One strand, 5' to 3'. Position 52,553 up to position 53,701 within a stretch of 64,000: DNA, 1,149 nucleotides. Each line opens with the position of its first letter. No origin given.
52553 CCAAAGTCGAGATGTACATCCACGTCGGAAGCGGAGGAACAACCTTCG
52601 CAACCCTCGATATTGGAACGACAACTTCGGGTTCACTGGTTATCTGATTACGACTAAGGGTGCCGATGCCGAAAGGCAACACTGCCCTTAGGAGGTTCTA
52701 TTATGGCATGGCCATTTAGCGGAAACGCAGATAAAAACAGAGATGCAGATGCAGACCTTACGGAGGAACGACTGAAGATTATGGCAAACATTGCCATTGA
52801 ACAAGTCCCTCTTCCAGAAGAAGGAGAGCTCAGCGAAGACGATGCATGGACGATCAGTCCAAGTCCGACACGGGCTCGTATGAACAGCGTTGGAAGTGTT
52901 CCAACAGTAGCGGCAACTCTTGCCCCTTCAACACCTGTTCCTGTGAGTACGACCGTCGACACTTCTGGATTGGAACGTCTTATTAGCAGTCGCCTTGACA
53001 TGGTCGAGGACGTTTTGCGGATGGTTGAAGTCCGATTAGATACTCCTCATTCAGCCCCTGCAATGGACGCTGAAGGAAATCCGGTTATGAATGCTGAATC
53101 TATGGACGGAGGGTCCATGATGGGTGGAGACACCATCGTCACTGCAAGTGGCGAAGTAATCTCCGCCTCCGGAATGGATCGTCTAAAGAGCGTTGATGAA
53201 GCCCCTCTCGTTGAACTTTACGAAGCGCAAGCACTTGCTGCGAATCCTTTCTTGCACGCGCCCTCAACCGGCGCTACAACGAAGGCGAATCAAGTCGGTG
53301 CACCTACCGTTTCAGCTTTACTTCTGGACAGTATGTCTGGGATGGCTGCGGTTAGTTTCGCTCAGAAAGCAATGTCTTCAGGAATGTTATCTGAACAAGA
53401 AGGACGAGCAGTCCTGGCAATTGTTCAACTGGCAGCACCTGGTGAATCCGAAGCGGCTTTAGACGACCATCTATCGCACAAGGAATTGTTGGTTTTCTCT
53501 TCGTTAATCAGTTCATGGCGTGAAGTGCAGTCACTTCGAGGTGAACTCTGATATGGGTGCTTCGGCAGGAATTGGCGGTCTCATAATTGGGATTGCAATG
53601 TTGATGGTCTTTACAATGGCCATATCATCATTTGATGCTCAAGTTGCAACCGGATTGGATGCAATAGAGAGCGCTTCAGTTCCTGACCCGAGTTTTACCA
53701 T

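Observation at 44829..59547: Archaellum genes embedded in a 12-gene translationally coupled cluster with five unassignable genes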

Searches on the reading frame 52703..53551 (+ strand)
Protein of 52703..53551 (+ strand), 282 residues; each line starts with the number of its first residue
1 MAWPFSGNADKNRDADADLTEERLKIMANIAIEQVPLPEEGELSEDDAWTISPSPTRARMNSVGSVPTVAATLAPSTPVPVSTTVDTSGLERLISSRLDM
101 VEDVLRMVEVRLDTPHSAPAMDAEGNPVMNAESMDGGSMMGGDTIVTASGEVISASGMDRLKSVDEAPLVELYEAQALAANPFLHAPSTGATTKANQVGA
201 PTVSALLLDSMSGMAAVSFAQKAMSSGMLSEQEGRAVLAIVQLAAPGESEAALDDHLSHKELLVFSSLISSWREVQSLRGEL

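Call 4: search_protein_families(library=pfam, proteins=[window:52703-53551:+], max_evalue=0.1)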
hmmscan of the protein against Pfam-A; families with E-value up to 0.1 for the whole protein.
window:52703-53551:+ (282 aa): 0 families

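Call 5: search_protein_families(library=ncbifam, proteins=[window:52703-53551:+], max_evalue=0.1)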
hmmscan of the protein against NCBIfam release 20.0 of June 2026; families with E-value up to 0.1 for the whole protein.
window:52703-53551:+ (282 aa): 0 families

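Call 9: find_homologous_proteins(query=window:52703-53551:+, max_evalue=0.001)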
Query window:52703-53551:+ (282 aa): 1053 proteins with E <= 0.001 among 5762 candidates; the best 120 are listed.
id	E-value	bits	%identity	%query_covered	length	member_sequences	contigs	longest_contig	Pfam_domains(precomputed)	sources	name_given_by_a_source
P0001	6.9e-156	535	93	100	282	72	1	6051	-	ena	-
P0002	1.8e-155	534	91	100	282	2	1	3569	-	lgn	-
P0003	4.6e-155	532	91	100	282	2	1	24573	-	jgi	-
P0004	3.7e-151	520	91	100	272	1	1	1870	-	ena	-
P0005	4.8e-150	516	87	100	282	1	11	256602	-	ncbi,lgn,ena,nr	ncbi:MAG: hypothetical protein L7U62_03920 [Candidatus Poseidoniaceae archaeon]|nr:hypothetical prot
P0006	3.8e-149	513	87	100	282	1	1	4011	-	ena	-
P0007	9.0e-149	512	87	100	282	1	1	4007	-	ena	-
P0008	9.8e-147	505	89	100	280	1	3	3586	-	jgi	jgi:hypothetical protein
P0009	3.6e-145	500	85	100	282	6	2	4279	-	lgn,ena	-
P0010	5.8e-145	499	85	100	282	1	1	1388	-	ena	-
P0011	7.7e-145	499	85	100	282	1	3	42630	-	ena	-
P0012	8.0e-145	499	85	100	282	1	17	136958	-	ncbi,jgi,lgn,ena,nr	ncbi:MAG TPA: hypothetical protein QF401_03660 [Candidatus Poseidoniaceae archaeon]|jgi:hypothetical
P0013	9.0e-145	499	85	100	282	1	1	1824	-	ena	-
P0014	1.0e-144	499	85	100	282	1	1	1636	-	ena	-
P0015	1.3e-144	498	85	100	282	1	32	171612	-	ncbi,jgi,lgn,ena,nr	ncbi:MAG: hypothetical protein HOL22_00190 [Euryarchaeota archaeon]|jgi:hypothetical protein|nr:hypo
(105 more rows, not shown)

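Call 22: search_solved_structures(query=A1, max_evalue=10, show_alignments=2)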
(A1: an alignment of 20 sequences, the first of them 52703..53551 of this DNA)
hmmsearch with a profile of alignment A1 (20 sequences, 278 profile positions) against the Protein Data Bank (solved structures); distinct sequences matched with E-value up to 10: 2.
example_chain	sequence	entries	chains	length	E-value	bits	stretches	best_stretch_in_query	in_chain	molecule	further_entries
6raw_5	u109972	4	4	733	0.81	12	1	113-175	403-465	DNA replication licensing factor Mcm5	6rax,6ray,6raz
8bd7_L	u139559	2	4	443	1.4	11.2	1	78-130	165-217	Clusterin-associated protein 1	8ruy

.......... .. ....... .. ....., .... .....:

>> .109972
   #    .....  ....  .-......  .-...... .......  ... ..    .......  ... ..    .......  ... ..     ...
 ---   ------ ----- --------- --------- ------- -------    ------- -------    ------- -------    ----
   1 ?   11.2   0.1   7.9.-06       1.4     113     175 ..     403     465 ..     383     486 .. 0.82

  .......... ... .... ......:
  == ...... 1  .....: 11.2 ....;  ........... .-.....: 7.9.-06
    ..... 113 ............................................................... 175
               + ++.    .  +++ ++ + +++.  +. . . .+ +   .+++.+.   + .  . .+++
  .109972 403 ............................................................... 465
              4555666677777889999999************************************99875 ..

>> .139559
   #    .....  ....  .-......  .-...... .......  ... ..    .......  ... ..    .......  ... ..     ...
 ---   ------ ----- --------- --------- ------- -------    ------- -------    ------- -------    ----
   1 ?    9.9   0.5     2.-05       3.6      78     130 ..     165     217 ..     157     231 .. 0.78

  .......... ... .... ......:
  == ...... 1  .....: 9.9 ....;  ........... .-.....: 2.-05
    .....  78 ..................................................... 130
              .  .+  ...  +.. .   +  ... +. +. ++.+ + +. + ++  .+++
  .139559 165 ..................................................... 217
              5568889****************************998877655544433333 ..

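Call 26: predict_structure(alignment_id=A1)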
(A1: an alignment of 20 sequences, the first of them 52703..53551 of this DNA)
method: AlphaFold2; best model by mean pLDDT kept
length: 282 residues; sequences in the alignment: 20
mean_pLDDT: 46.6   pTM: 0.22
mean pLDDT of the five models: 46.6, 45.6, 41.9, 41.1, 39.3
residues with pLDDT >= 90: 0; 70-90: 6; 50-70: 100; < 50: 176
segments of 3 or more residues with pLDDT < 50: 1-8, 29-44, 46-84, 108-122, 125-142, 156-213, 271-282
pLDDT, mean of each block of 10 residues (from residue 1): 44 53 50 44 44 37 32 33 48 65 57 40 44 33 50 47 39 43 35 31 33 56 66 69 55 59 57 41 38
secondary structure, 60 per line:
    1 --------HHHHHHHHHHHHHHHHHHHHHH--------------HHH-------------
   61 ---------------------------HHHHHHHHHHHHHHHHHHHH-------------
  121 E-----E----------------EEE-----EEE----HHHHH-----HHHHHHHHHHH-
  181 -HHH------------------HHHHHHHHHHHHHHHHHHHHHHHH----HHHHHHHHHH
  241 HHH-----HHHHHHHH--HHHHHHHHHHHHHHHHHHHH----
elements in order: H9-30 H88-107 E144-146 E152-154 H159-163 H169-179 H203-226 H231-243 H249-256 H259-278

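Call 29: search_protein_representatives(alignment_id=A1)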
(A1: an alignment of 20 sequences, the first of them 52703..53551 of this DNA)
Query: 20 sequences, 278 profile positions. Proteins with E-value up to 0.001 (for the whole library): 72; up to 1e-10: 51; up to 1e-30: 23. The best 72 are listed.
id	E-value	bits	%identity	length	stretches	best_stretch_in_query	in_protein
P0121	5.2e-124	429.3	-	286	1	1-277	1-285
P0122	2.2e-77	276.4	-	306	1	20-271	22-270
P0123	1.0e-70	254.5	-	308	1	1-270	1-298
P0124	1.7e-60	221.0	-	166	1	1-154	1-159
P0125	1.3e-57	211.5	-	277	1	133-273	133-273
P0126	2.1e-57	210.8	-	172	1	1-110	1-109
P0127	2.0e-56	207.6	-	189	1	1-115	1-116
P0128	2.5e-56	207.3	-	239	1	75-273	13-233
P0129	3.3e-53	197.1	-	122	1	157-277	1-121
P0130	5.7e-53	196.3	-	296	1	22-276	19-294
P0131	4.0e-51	190.2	-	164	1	1-118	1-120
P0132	4.6e-47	176.9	-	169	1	8-128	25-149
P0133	4.8e-47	176.8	-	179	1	49-191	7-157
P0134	7.1e-47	176.3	-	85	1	194-277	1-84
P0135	6.6e-42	160.0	-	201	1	115-270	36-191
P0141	1.1e-31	126.5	-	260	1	3-273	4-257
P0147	3.3e-27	111.8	-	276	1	8-272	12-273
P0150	5.9e-25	104.4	-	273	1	8-271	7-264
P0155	5.5e-22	94.6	-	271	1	21-273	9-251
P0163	4.9e-18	81.7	-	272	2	92-271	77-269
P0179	6.7e-09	51.7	-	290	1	3-271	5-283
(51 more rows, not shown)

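Call 33: search_solved_structures(query=A2, max_evalue=10, show_alignments=3)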
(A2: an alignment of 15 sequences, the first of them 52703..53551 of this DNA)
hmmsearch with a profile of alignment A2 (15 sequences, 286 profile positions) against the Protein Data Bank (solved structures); distinct sequences matched with E-value up to 10: 2.
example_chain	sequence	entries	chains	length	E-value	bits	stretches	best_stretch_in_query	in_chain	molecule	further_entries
8bd7_L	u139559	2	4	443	0.11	15.2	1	65-143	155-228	Clusterin-associated protein 1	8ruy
2job_A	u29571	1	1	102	0.23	14.1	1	215-241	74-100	antilipopolysaccharide factor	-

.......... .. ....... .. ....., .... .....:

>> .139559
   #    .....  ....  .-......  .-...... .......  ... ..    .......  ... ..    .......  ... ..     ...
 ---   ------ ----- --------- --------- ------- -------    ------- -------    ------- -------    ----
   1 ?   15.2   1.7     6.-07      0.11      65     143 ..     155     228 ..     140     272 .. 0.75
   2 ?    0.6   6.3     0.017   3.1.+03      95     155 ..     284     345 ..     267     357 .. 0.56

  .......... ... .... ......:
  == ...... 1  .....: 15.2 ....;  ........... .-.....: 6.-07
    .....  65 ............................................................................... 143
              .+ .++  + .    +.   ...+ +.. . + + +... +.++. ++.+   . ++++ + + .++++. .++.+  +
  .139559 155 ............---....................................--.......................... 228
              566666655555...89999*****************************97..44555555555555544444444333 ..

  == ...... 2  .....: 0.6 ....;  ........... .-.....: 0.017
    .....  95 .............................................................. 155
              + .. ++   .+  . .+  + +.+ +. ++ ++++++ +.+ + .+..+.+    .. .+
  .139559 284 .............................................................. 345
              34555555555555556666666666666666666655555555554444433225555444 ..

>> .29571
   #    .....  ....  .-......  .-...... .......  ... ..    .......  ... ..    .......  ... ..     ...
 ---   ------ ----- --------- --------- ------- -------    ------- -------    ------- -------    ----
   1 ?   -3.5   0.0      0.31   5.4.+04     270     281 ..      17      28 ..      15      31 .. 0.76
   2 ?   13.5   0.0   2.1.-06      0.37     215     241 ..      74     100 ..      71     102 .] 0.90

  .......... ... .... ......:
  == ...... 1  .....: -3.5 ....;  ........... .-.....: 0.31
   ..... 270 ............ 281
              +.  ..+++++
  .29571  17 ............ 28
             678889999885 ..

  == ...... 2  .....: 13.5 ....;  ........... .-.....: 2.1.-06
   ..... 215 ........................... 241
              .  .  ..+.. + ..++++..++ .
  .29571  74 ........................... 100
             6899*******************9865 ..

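Call 34: search_protein_families(library=pfam, alignment_id=A2, max_evalue=10)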
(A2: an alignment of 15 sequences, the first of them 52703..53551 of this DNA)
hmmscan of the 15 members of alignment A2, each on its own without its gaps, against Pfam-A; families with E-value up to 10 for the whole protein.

A. member 1, window:52703-53551:+ (282 aa): 0 families

B. families by the number of members that match (of 15 scanned): 10 families
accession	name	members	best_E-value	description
PF05377.16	FlaC_arch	5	0.016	Flagella accessory protein C (FlaC)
PF03934.19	T2SSK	1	0.003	Type II secretion system (T2SS), protein K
PF01137.26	RTC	1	0.065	RNA 3'-terminal phosphate cyclase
PF22267.1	MlrA_C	1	0.097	Transcriptional regulator MlrA, C-terminal domain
PF09693.15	Phage_XkdX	1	0.11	Phage uncharacterised protein (Phage_XkdX)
PF10152.14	CCDC53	1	0.16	Subunit CCDC53 of WASH complex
PF17727.6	CtsR_C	1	0.17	CtsR C-terminal dimerization domain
PF09851.14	SHOCT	1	0.19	Short C-terminal domain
PF11630.13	Anti-LPS-SCYG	1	0.23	Anti-lipopolysaccharide factor/Scygonadin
PF04546.19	Sigma70_ner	1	0.34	Sigma-70, non-essential region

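Call 35: search_protein_families(library=pfam, proteins=[P0141, P0147, P0150, P0155, P0163, P0179, P0130, P0122, P0123, P0128], max_evalue=1)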
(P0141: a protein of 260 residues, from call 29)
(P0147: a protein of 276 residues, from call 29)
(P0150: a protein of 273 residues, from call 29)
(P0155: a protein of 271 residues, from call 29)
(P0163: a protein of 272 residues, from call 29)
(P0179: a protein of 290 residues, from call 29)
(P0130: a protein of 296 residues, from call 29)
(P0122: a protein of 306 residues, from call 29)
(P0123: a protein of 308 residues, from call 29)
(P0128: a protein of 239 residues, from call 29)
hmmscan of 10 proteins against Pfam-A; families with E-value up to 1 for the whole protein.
P0141 (260 aa): 1 family
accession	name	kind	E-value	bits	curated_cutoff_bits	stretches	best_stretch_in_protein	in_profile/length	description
PF05377.16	FlaC_arch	-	0.05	14.4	27.8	1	139-163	30-54/55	Flagella accessory protein C (FlaC)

P0147 (276 aa): 0 families

P0150 (273 aa): 0 families

P0155 (271 aa): 2 families
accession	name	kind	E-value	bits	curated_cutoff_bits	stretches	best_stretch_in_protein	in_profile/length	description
PF03934.19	T2SSK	-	0.003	18.3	24.2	1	179-220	11-51/63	Type II secretion system (T2SS), protein K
PF17727.6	CtsR_C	-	0.17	12.5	23.8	1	179-214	9-44/72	CtsR C-terminal dimerization domain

P0163 (272 aa): 2 families
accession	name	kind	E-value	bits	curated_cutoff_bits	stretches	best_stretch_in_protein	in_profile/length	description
PF22267.1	MlrA_C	-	0.097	13.4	27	1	45-74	19-48/77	Transcriptional regulator MlrA, C-terminal domain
PF05377.16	FlaC_arch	-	0.27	12.1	27.8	0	164-178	40-54/55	Flagella accessory protein C (FlaC)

P0179 (290 aa): 0 families

P0130 (296 aa): 3 families
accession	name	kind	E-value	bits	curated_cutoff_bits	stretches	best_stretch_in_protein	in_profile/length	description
PF05377.16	FlaC_arch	-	0.016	16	27.8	1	158-195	17-54/55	Flagella accessory protein C (FlaC)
PF10152.14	CCDC53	-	0.16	12.8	24.6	1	98-164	26-90/147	Subunit CCDC53 of WASH complex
PF04546.19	Sigma70_ner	-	0.34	11.3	29.7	1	107-187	13-92/210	Sigma-70, non-essential region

P0122 (306 aa): 1 family
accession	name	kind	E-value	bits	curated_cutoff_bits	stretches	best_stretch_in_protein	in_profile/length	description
PF05377.16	FlaC_arch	-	0.27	12.1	27.8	0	163-178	39-54/55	Flagella accessory protein C (FlaC)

P0123 (308 aa): 2 families
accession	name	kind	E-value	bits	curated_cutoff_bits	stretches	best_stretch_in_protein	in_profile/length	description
PF09693.15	Phage_XkdX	-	0.11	13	23.5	1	244-261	18-35/40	Phage uncharacterised protein (Phage_XkdX)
PF09851.14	SHOCT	-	0.19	12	27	0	246-260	8-22/28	Short C-terminal domain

P0128 (239 aa): 2 families
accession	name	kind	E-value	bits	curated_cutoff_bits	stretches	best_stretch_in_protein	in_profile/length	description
PF05377.16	FlaC_arch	-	0.032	15.1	27.8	1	117-138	33-54/55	Flagella accessory protein C (FlaC)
PF11630.13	Anti-LPS-SCYG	-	0.23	12.1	25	1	170-194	75-99/100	Anti-lipopolysaccharide factor/Scygonadin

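Call 36: search_protein_families(library=ncbifam, alignment_id=A2, max_evalue=10)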
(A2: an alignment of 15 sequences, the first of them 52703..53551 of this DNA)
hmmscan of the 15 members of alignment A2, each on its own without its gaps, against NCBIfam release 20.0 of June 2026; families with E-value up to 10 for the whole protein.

A. member 1, window:52703-53551:+ (282 aa): 0 families

B. families by the number of members that match (of 15 scanned): 4 families
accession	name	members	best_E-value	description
NF041783.2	mnquin_red_QrcB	1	0.015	menaquinone reductase molybdopterin-binding-like subunit QrcB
TIGR03536.1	DapD_gpp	1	0.03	2,3,4,5-tetrahydropyridine-2,6-dicarboxylate N-succinyltransferase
NF004688.0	PRK06030.1-3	1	0.065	hypothetical protein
NF033481.2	auto_Ata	1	0.38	trimeric autotransporter adhesin Ata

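Call 37: predict_structure(alignment_id=A2)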
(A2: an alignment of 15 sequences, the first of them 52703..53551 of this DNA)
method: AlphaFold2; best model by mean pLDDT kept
length: 282 residues; sequences in the alignment: 15
mean_pLDDT: 62.0   pTM: 0.33
mean pLDDT of the five models: 62.0, 59.7, 58.6, 58.2, 57.6
residues with pLDDT >= 90: 32; 70-90: 78; 50-70: 68; < 50: 104
segments of 3 or more residues with pLDDT < 50: 1-12, 48-50, 52-84, 115-122, 130-142, 156-166, 183-195
pLDDT, mean of each block of 10 residues (from residue 1): 43 58 67 51 52 39 36 36 57 82 79 52 48 37 56 49 50 57 43 57 90 90 92 92 82 78 90 80 50
secondary structure, 60 per line:
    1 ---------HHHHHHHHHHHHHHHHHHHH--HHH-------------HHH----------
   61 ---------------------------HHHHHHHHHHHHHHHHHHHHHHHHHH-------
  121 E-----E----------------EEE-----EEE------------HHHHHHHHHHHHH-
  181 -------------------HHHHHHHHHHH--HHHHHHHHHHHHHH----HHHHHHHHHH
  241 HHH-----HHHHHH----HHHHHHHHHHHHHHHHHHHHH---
elements in order: H10-29 H88-113 E144-146 E152-154 H167-179 H200-210 H213-226 H231-243 H249-254 H259-279

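Call 40: fold_search(model_id=the predicted structure, library=pdb)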
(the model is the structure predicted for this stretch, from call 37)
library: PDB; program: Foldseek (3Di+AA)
matches with E <= 10: 91; with E <= 0.001: 0
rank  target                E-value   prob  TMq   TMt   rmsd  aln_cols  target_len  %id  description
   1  7xiv_B                3.9e-01  0.16  0.15  0.26  15.0       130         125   20  Structural insight into the interactions between Lloviu virus VP30 and nucleoprotein (released 2022-06-29)
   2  7xiv_A                5.5e-01  0.13  0.15  0.25  16.8       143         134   18  Structural insight into the interactions between Lloviu virus VP30 and nucleoprotein (released 2022-06-29)
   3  5vao_B                7.8e-01  0.12  0.15  0.25  15.5       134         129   14  Crystal structure of eVP30 C-terminus and eNP peptide (released 2017-06-21)
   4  5vao_A                8.2e-01  0.12  0.16  0.25  15.1       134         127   13  Crystal structure of eVP30 C-terminus and eNP peptide (released 2017-06-21)
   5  5t3t_E                1.1e+00  0.11  0.16  0.27  17.6       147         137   15  Ebola virus VP30 CTD bound to nucleoprotein (released 2016-09-28)
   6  2i8b_A                1.3e+00  0.10  0.16  0.28  14.5       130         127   14  Crystal structure of the C-terminal domain of Ebola virus VP30 (released 2007-01-23)
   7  5vap_B                1.4e+00  0.09  0.15  0.26  12.1       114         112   15  Crystal structure of eVP30 C-terminus and eNP peptide (released 2017-06-21)
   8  5t3t_A                1.5e+00  0.11  0.16  0.26  15.2       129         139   12  Ebola virus VP30 CTD bound to nucleoprotein (released 2016-09-28)
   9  5t3t_G                1.6e+00  0.09  0.16  0.27  17.5       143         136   14  Ebola virus VP30 CTD bound to nucleoprotein (released 2016-09-28)
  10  5vap_A                1.6e+00  0.08  0.15  0.25  11.9       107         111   15  Crystal structure of eVP30 C-terminus and eNP peptide (released 2017-06-21)
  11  5t3t_J                1.7e+00  0.08  0.16  0.27  17.7       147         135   14  Ebola virus VP30 CTD bound to nucleoprotein (released 2016-09-28)
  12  2dnx_MODEL_1_A        1.7e+00  0.07  0.11  0.22  16.4       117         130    9  Solution structure of RSGI RUH-063, an N-terminal domain of Syntaxin 12 from human cDNA (released 2006-10-26)
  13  2i8b_B                1.8e+00  0.07  0.16  0.26  15.7       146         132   14  Crystal structure of the C-terminal domain of Ebola virus VP30 (released 2007-01-23)
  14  9i78_LR               2.3e+00  0.09  0.14  0.21  19.0       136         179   11  Cryo-EM structure of Chaetomium thermophilum ribosome-bound SND3 translocon (released 2025-11-12)
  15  5t3t_C                2.4e+00  0.08  0.16  0.27  17.5       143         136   14  Ebola virus VP30 CTD bound to nucleoprotein (released 2016-09-28)
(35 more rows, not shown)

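Call 44: find_related_loci(query=A4, collection=metagenome_contigs, flank=10000)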
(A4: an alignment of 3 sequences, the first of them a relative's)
Query A4 (273 aa) in metagenome_contigs; peptide patterns used: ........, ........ (x = any residue, [..] = any of these).
507 stretches matched a pattern; 236 encode a relative of the query (tblastn E <= 1e-3); the best 80 are kept; 80 distinct loci.
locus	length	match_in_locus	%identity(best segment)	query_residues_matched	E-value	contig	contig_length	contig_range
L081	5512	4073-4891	100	1-273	2e-179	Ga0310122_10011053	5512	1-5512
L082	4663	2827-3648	71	1-273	1e-112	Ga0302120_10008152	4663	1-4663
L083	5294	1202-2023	71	1-273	2e-112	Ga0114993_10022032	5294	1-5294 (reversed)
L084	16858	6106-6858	46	13-263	1e-60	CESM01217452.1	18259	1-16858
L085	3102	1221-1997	45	13-271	3e-57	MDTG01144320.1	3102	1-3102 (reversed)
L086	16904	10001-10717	46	21-263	3e-57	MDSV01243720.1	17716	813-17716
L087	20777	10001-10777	44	13-271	9e-57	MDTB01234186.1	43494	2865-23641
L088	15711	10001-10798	42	1-263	6e-57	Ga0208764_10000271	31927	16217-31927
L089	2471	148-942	42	1-263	4e-55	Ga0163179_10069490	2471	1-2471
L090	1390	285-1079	41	1-263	2e-57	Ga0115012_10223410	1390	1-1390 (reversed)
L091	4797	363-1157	41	1-263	8e-55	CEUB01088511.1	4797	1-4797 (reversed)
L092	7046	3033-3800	46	13-263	1e-54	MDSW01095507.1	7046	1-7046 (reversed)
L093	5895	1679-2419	42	19-263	3e-54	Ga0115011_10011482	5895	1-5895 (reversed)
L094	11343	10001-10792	42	1-263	5e-54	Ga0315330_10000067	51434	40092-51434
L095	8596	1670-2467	41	1-263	4e-54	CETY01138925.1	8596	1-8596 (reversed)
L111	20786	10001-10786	40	1-263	6e-52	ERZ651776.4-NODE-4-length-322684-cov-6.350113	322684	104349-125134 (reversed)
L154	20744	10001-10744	41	19-263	4e-49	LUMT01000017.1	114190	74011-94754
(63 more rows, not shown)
